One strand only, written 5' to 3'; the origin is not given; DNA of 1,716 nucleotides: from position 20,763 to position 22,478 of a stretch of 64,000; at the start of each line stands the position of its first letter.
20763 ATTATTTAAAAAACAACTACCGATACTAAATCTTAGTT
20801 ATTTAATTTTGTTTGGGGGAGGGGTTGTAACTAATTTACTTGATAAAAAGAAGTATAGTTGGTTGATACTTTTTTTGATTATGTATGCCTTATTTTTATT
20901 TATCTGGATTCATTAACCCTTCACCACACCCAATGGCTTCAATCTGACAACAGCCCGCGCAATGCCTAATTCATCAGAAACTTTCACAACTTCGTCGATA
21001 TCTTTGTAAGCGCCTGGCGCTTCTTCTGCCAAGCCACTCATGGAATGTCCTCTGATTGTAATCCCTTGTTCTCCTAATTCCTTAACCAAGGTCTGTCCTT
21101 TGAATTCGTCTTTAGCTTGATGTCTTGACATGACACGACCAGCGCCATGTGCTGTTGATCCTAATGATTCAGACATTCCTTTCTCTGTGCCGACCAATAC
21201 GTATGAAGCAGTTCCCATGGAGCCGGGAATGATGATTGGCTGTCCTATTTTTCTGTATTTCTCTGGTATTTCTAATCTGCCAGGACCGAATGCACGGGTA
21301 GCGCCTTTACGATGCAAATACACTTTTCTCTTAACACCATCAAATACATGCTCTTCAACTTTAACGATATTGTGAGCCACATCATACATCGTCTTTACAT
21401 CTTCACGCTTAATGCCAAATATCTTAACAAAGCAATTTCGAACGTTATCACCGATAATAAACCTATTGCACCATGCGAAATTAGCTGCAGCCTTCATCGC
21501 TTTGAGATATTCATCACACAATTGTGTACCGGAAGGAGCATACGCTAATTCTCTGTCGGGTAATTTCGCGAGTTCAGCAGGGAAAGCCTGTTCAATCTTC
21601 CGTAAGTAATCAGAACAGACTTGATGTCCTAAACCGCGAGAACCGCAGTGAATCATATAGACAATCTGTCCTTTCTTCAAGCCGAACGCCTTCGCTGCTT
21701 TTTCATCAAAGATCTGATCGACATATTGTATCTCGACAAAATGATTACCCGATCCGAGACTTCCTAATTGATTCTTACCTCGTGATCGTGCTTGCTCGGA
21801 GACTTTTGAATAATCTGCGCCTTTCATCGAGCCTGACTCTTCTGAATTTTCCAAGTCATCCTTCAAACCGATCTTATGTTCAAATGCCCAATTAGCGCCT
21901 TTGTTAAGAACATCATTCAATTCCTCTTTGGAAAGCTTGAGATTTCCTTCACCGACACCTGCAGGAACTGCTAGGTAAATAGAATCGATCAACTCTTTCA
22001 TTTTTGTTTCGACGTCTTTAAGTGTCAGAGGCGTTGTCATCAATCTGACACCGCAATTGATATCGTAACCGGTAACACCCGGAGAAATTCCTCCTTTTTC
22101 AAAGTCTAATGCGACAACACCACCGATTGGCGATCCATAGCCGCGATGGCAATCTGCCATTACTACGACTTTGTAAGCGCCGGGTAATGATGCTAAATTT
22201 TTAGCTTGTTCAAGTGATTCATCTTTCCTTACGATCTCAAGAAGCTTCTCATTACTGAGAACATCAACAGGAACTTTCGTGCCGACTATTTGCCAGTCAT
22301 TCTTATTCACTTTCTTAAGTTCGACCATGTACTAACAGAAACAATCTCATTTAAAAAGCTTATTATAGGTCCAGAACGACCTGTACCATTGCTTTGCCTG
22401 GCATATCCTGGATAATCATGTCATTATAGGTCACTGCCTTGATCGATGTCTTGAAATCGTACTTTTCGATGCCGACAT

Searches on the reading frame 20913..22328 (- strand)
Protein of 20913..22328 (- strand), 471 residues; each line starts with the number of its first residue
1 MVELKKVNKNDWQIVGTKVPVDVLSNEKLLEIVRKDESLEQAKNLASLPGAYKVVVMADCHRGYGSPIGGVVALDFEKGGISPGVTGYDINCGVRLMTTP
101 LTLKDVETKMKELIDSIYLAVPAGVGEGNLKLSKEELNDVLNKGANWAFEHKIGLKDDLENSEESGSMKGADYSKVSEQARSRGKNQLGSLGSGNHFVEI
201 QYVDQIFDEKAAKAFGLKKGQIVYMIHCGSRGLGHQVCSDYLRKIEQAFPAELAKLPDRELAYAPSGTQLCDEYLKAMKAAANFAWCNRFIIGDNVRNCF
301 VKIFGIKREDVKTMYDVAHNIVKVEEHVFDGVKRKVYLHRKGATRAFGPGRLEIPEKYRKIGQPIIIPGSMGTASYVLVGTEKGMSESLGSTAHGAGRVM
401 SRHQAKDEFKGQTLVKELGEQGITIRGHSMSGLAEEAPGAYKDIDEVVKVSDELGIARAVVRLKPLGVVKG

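Call 46: search_protein_families(library=pfam, proteins=[window:20913-22328:-], max_evalue=0.0001)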
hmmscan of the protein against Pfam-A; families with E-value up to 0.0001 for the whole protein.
window:20913-22328:- (471 aa): 1 family
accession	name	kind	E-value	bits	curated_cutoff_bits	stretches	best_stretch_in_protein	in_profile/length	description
PF01139.22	RtcB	-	9.3e-167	556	27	1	41-471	1-426/426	tRNA-splicing ligase RtcB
